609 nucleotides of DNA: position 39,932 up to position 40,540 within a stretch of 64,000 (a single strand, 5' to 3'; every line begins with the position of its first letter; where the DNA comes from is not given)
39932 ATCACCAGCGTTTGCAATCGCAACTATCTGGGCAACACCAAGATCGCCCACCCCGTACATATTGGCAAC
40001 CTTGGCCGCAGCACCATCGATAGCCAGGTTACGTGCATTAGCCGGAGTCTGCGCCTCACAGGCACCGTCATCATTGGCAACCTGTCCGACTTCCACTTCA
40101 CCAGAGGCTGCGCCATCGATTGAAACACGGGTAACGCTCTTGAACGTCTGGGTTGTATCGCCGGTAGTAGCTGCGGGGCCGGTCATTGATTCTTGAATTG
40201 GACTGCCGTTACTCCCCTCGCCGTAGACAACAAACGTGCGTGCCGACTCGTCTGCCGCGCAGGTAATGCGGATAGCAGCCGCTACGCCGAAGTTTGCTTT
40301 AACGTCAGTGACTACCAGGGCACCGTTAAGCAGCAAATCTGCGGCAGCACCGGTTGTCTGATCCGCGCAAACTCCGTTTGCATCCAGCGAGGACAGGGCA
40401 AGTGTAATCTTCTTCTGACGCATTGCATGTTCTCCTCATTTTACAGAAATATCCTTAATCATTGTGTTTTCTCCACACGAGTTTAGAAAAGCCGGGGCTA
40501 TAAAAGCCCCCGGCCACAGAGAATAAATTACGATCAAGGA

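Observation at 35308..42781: A 50-aa module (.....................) reiterated about four times in one protein and once each in two others; a second module is shared by the 494-aa and 613-aa proteins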

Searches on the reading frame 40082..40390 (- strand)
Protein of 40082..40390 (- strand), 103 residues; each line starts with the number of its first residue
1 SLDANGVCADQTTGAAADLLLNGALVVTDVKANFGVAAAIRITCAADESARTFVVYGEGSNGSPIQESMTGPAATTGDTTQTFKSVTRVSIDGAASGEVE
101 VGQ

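Call 14: search_solved_structures(query=A1, max_evalue=10, show_alignments=2)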
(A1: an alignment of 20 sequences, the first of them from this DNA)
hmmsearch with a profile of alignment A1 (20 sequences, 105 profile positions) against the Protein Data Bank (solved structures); distinct sequences matched with E-value up to 10: 3.
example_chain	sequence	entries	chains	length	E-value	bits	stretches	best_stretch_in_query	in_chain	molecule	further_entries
8co1_Q2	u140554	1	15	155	0.15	15.6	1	17-78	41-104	IPT/TIG domain-containing protein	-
5ow3_C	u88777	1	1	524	1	13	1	62-92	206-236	Protein HAPLESS 2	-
3ww9_A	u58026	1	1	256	8.8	9.9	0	56-99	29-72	pizza6 protein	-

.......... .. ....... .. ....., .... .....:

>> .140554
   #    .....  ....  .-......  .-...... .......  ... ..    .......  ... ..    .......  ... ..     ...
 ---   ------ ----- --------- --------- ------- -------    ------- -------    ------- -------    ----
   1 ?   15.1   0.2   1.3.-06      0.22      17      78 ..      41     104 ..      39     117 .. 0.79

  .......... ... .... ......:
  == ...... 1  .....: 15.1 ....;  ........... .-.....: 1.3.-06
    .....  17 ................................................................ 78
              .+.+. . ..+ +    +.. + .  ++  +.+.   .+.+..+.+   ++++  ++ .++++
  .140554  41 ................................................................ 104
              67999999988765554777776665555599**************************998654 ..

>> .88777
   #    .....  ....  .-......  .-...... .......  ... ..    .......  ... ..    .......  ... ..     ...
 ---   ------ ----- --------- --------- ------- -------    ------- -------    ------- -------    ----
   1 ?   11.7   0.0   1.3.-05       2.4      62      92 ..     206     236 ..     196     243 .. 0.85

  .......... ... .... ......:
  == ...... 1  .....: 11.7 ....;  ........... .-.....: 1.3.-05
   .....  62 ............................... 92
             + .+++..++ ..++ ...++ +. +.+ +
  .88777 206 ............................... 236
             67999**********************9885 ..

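Call 16: search_protein_families(library=pfam, alignment_id=A1, max_evalue=10)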
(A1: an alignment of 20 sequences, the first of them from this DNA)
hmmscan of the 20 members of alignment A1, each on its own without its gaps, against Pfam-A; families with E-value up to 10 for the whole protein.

A. member 1, seq(103 aa): 0 families

B. families by the number of members that match (of 20 scanned): 12 families
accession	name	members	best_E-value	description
PF19526.4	Slr4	1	0.0015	S-layer protein Slr4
PF25215.1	HVO_B0008_C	1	0.0051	HVO_B0008 C-terminal domain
PF19328.4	DAP_DH_C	1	0.011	2,4-diaminopentanoate dehydrogenase C-terminal domain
PF12288.13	CsoS2_M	1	0.046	Carboxysome shell peptide mid-region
PF08526.16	PAD_N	1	0.06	Protein-arginine deiminase (PAD) N-terminal domain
PF07452.17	CHRD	1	0.062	CHRD domain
PF02934.20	GatB_N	1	0.066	GatB/GatE catalytic domain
PF05067.18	Mn_catalase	1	0.098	Manganese containing catalase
PF15128.11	T_cell_tran_alt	1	0.13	T-cell leukemia translocation-altered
PF08194.17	DIM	1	0.2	DIM protein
PF14186.12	Aida_C2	1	0.25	Axin interactor dorsalisation-associated protein, C-terminal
PF13861.12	FLgD_tudor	1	0.31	FlgD Tudor-like domain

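Call 21: predict_structure(alignment_id=A1)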
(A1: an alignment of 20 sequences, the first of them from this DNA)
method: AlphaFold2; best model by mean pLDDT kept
length: 103 residues; sequences in the alignment: 20
mean_pLDDT: 73.7   pTM: 0.71
mean pLDDT of the five models: 73.7, 70.6, 67.3, 66.3, 64.2
residues with pLDDT >= 90: 7; 70-90: 55; 50-70: 36; < 50: 5
segments of 3 or more residues with pLDDT < 50: 14-16
pLDDT, mean of each block of 10 residues (from residue 1): 57 54 62 81 81 88 90 84 85 60 56
secondary structure, 60 per line:
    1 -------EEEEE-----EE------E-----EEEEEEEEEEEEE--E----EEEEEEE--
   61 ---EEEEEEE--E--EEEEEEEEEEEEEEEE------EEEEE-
elements in order: E8-12 E32-44 E52-58 E64-70 E76-91 E98-102

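Call 23: search_protein_representatives(alignment_id=A1)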
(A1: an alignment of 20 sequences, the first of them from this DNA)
Query: 20 sequences, 105 profile positions. Proteins with E-value up to 0.001 (for the whole library): 2974; up to 1e-10: 1591; up to 1e-30: 59. The best 150 are listed.
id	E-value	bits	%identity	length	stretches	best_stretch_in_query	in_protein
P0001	6.5e-96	331.8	-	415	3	2-105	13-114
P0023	6.9e-91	315.7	-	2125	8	2-104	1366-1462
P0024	1.6e-77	272.7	-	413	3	2-105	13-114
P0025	9.5e-72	254.1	-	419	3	2-105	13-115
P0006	2.6e-65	233.5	-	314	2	1-105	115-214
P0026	2.7e-54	198.1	-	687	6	4-105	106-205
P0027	2.0e-52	192.0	-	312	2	2-104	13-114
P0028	3.0e-50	185.0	-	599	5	17-104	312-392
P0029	2.6e-49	182.0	-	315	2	1-105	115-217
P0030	8.8e-48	177.1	-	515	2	6-104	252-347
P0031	1.0e-45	170.5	-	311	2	2-105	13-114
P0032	4.3e-45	168.4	-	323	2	2-105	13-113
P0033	5.4e-45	168.1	-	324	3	2-105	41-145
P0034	2.0e-43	163.1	-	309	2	2-105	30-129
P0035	5.2e-43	161.8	-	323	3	2-105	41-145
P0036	5.8e-43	161.6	-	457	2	1-105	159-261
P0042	5.0e-39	149.0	-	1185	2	2-104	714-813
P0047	3.2e-37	143.1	-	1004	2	2-105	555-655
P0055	2.4e-36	140.3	-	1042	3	2-105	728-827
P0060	5.3e-35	136.0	-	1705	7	2-105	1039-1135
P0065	2.6e-33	130.6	-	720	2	5-105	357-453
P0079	9.9e-31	122.3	-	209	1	2-105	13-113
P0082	3.0e-30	120.8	-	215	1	1-105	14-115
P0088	1.6e-29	118.4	-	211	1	2-105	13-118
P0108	6.1e-28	113.3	-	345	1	3-105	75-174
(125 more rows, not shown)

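Call 24: search_protein_families(library=pfam, proteins=[P0079, P0082, P0088, P0027, P0033, P0026, P0030, P0042, P0036, P0108], max_evalue=0.01)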
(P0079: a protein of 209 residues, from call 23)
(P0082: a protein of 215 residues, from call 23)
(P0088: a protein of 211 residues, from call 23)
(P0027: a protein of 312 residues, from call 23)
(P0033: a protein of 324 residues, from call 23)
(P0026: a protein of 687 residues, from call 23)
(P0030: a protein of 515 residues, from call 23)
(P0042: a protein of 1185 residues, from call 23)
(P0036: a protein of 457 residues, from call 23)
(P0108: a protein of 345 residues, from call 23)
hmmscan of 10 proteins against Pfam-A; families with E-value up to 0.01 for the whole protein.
P0079 (209 aa): 0 families

P0082 (215 aa): 0 families

P0088 (211 aa): 0 families

P0027 (312 aa): 0 families

P0033 (324 aa): 1 family
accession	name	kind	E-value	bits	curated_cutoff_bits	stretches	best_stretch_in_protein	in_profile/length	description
PF13861.12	FLgD_tudor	-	0.0046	17.5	26.9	0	153-222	17-49/58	FlgD Tudor-like domain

P0026 (687 aa): 1 family
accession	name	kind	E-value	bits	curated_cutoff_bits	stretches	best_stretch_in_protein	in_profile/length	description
PF20174.4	DUF6540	-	0.0093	16.7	27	0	227-287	10-70/120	Family of unknown function (DUF6540)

P0030 (515 aa): 0 families

P0042 (1185 aa): 2 families
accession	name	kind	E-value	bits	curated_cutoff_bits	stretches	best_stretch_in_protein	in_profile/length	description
PF12708.12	Pect-lyase_RHGA_epim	-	5.2e-06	26.8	27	1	324-394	7-77/213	Rhamnogalacturonase A/epimerase, pectate lyase-like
PF13229.12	Beta_helix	-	2e-05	24.7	25.9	1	795-886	34-116/158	Right handed beta helix region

P0036 (457 aa): 0 families

P0108 (345 aa): 0 families

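Call 25: search_protein_families(library=phrogs, proteins=[P0079, P0082, P0088, P0027, P0033, P0026, P0030, P0042, P0036, P0108], max_evalue=0.01)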
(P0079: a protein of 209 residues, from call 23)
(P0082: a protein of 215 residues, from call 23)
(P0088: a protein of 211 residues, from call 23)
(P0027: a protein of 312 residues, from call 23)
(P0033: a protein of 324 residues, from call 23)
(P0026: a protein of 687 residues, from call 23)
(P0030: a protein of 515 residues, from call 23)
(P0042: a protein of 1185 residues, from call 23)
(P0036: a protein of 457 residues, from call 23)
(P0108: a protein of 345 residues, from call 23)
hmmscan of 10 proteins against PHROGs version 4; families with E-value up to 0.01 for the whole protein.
P0079 (209 aa): 1 family
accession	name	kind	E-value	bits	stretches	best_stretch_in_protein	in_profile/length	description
phrog_17691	-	unknown function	0.0093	16.9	1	81-164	11-90/147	-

P0082 (215 aa): 0 families

P0088 (211 aa): 0 families

P0027 (312 aa): 0 families

P0033 (324 aa): 0 families

P0026 (687 aa): 0 families

P0030 (515 aa): 1 family
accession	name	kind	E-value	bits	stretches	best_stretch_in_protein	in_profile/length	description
phrog_12985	-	unknown function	3.5e-21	77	2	340-494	63-205/238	-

P0042 (1185 aa): 8 families
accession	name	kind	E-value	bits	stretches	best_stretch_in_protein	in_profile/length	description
phrog_1640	-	tail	4.4e-24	86.6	1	13-120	12-117/765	tail protein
phrog_13893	-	tail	3.2e-19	69.7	1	1-131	1-128/648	tail protein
phrog_30017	-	unknown function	6.9e-16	58.3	1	1-171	1-167/1025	-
phrog_6518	-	tail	2.6e-14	53.3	1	13-144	9-132/793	tail fiber protein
phrog_17220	-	unknown function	1.3e-12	47.9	1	2-130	2-126/868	-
phrog_38237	-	unknown function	1.1e-11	44.7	1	2-361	2-371/697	-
phrog_2234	-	tail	2e-11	44.3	2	844-949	408-525/757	tail spike protein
phrog_5510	-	tail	1.9e-09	37.5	1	1-446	1-433/789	tail fiber protein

P0036 (457 aa): 0 families

P0108 (345 aa): 1 family
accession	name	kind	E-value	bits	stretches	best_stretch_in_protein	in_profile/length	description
phrog_12985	-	unknown function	1.6e-22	81.4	2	160-321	56-213/238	-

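Call 28: find_homologous_proteins(query=A1, max_evalue=0.00001)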
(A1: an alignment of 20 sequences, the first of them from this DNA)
Query A1 (20 sequences) (103 aa, profile of the alignment): 17 proteins with E <= 0.00001 among 5615 candidates.
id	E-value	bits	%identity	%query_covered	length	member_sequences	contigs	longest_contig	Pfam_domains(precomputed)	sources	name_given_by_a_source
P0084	1.8e-29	120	67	99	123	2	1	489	-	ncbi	-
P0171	1.8e-23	101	39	96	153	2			-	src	-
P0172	3.9e-22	96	40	90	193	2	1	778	-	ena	-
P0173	2.2e-18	84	32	99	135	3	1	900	-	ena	-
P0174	7.4e-18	83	35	96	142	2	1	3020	-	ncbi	ncbi:MAG: hypothetical protein ACYSX1_10265, partial [Planctomycetota bacterium]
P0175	1.8e-17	81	40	93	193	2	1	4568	-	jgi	jgi:hypothetical protein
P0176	3.4e-17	80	34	98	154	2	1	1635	-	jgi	jgi:hypothetical protein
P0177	3.8e-17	80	33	87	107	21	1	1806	-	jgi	-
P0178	1.2e-16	79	31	98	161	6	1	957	-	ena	-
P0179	2.4e-16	78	36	98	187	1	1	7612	-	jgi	jgi:hypothetical protein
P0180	2.1e-15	75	38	61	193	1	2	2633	-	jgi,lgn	-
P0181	6.5e-15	73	35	96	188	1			-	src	-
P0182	7.4e-15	73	35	97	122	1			-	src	-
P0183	1.2e-14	72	31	98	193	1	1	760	-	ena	-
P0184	3.8e-14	71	31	69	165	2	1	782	-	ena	-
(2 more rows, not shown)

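Call 29: search_dna_similar(query=P0079, collection=phages, mode=protein, max_evalue=0.001, max_rows=30)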
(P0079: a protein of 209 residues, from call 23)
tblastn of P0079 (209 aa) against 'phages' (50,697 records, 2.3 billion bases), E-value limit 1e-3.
No match.

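Call 30: search_dna_similar(query=P0108, collection=phages, mode=protein, max_evalue=0.001, max_rows=30)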
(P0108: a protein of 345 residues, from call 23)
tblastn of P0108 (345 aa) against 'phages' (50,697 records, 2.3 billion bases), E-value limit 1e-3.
Records with a match: 11; places in all: 11; records where one place covers at least 80% of the query: 3.
Best place of each record, by identity: <60% 11.
By first word of the organism name: Caudoviricetes 3; Rhodoferax 2; Vibrio 2; Xanthomonas 1; EBPR 1; Pseudomonas 1; Bacteriophage 1.
By host as written in the record: - 5; Rhodoferax sp. IMCC26218 2; Vibrio vulnificus 2; Xanthomonas campestris pv. campestris strain Ram 3-1 1; Pseudomonas aeruginosa 1.
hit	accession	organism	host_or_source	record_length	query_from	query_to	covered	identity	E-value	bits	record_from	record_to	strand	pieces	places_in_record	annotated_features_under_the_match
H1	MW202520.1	Caudoviricetes sp.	Manatee Spring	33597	1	322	93%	27.6%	3e-13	77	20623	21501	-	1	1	portal protein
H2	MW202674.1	Caudoviricetes sp.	Manatee Spring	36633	3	305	88%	28.5%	6e-12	73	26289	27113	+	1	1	portal protein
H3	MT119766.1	Xanthomonas phage PBR31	Xanthomonas campestris pv. campestris ...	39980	2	297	86%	27.1%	1e-13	78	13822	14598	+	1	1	tail tubular protein A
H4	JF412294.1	EBPR podovirus 1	-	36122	2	297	65%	31.6%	1e-5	102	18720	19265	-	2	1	gp32: hypothetical protein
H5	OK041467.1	Pseudomonas phage PAE2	Pseudomonas aeruginosa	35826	149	327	52%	24.9%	5e-5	51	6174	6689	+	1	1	putative tail accessory factor protein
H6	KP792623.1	Rhodoferax phage P26218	Rhodoferax sp. IMCC26218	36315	182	313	38%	32.8%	8e-6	54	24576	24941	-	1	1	hypothetical protein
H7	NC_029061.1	Rhodoferax phage P26218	Rhodoferax sp. IMCC26218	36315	182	313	38%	32.8%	8e-6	54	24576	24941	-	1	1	hypothetical protein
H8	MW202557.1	Caudoviricetes sp.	Manatee Spring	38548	182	313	38%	32.1%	1e-4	50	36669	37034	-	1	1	portal protein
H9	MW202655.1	Bacteriophage sp.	Manatee Spring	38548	182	313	38%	32.1%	1e-4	50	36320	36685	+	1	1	portal protein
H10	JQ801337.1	Vibrio phage VvAW1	Vibrio vulnificus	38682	182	322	41%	26.8%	6e-4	48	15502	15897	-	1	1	hypothetical protein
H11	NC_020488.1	Vibrio phage VvAW1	Vibrio vulnificus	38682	182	322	41%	26.8%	6e-4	48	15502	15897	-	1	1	hypothetical protein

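Call 33: find_related_loci(query=P0079, collection=viral_contigs, flank=10000)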
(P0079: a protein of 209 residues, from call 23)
Query P0079 (209 aa) in viral_contigs; peptide patterns used: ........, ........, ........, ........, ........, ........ (x = any residue, [..] = any of these).
12 stretches matched a pattern; 3 encode a relative of the query (tblastn E <= 1e-3); 3 distinct loci.
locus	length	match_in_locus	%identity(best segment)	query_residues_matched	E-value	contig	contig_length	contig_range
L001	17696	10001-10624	50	1-206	5e-57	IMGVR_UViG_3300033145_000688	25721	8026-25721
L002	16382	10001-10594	51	1-197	2e-53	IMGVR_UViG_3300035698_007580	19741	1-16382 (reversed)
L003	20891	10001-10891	42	13-209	1e-38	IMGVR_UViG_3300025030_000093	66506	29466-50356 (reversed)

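Call 47: search_protein_families(library=pfam, proteins=[P0023, P0060, P0047, P0055, P0036, P0065], max_evalue=0.001)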
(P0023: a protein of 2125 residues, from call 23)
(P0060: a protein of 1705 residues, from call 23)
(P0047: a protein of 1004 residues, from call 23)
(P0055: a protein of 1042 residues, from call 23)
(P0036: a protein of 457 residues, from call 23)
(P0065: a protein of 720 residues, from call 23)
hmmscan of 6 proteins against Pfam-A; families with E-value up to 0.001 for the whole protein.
P0023 (2125 aa): 2 families
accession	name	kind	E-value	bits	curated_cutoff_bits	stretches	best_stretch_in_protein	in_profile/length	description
PF22638.1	FlgK_D1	-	7.3e-45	153.8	28.6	1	96-325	1-233/233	Flagellar hook-associated protein FlgK helical domain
PF06429.18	Flg_bbr_C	-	2.9e-09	36.8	23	1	2082-2121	6-45/46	Flagellar basal body rod FlgEFG protein C-terminal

P0060 (1705 aa): 0 families

P0047 (1004 aa): 3 families
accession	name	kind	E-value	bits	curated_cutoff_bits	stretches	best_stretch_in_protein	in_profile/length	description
PF12708.12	Pect-lyase_RHGA_epim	-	3.9e-10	40.3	27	1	160-289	2-140/213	Rhamnogalacturonase A/epimerase, pectate lyase-like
PF13229.12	Beta_helix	-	2.2e-06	27.8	25.9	1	665-723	55-113/158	Right handed beta helix region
PF05048.19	NosD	-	5.4e-06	26.4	23.6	1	660-722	109-172/212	Periplasmic copper-binding protein (NosD)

P0055 (1042 aa): 1 family
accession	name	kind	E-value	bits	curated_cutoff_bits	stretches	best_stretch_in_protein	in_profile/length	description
PF13229.12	Beta_helix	-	2.5e-07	30.9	25.9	1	285-449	10-156/158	Right handed beta helix region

P0036 (457 aa): 0 families

P0065 (720 aa): 2 families
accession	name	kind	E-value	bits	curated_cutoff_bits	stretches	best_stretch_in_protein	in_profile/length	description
PF00669.25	Flagellin_N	-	8.3e-19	68.5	26.6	1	3-140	1-138/139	Bacterial flagellin N-terminal helical region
PF07196.18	Flagellin_IN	-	0.00028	21.4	22.7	0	483-528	2-51/55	Flagellin hook IN motif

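Call 49: search_protein_families(library=ncbifam, proteins=[P0079, P0033], max_evalue=0.01)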
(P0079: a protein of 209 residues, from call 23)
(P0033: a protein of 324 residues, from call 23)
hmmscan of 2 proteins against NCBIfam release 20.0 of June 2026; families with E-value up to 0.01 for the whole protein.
P0079 (209 aa): 0 families

P0033 (324 aa): 0 families

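Call 75: find_related_loci(query=P0023, collection=genome_contigs, flank=3000)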
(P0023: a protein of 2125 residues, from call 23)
Query P0023 (2125 aa) in genome_contigs; peptide patterns used: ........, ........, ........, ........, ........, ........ (x = any residue, [..] = any of these).
77 stretches matched a pattern; 2 encode a relative of the query (tblastn E <= 1e-3); 2 distinct loci.
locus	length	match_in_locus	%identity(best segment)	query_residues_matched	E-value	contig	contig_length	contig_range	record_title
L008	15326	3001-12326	62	1-2123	0e+0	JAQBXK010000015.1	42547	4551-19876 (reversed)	MAG: Proteobacteria bacterium isolate casp150-mb.274 NODE_2370_length_42547_cov_0.246985, whole genome shotgun sequence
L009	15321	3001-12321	58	1-2121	0e+0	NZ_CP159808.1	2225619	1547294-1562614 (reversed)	Candidatus Levibacter sp. Uisw_134_01 chromosome, complete genome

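Call 96: list_cluster_members(proteins=[P0079, P0082, P0033, P0027, P0108, P0042, P0201, P0023, P0065, P0189])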
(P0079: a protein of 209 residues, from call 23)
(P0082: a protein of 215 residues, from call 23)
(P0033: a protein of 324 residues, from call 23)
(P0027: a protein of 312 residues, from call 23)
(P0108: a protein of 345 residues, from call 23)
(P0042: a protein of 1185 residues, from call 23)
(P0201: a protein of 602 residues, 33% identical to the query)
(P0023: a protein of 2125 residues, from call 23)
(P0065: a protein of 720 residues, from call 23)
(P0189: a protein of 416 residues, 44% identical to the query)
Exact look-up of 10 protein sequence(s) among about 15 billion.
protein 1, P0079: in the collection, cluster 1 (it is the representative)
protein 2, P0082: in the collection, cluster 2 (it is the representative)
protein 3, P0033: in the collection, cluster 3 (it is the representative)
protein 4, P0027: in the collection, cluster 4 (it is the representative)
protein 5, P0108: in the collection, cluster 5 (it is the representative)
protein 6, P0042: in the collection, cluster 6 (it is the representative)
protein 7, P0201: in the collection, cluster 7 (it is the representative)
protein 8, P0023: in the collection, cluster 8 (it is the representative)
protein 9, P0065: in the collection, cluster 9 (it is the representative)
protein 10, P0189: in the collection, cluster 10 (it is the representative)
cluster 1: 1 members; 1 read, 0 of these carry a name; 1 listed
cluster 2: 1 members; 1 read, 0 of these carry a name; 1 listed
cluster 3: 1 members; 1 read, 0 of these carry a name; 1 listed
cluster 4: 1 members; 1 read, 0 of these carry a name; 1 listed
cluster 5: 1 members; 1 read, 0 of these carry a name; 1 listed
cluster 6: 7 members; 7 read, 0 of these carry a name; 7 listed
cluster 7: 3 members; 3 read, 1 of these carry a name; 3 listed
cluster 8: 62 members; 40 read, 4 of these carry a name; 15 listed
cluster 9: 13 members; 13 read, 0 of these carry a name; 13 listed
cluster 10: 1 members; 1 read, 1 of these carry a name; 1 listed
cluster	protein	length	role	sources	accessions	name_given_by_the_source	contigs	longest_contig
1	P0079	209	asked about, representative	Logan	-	-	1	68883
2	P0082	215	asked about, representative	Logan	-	-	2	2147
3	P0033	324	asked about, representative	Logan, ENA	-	-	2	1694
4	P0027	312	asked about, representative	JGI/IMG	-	-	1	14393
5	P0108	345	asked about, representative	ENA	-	-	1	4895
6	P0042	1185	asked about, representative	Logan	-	-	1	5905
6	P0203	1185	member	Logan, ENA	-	-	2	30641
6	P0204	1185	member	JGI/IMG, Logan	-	-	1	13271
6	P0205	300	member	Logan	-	-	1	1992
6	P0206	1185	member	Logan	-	-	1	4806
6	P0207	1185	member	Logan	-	-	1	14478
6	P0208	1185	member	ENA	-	-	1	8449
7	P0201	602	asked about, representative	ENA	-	-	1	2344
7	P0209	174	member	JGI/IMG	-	flagellin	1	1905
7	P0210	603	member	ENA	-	-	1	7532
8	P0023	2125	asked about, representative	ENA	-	-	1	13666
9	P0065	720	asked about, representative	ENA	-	-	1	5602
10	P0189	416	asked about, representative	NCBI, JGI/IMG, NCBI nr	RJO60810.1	MAG: hypothetical protein C4542_08150 [Dehalococcoidia bacterium]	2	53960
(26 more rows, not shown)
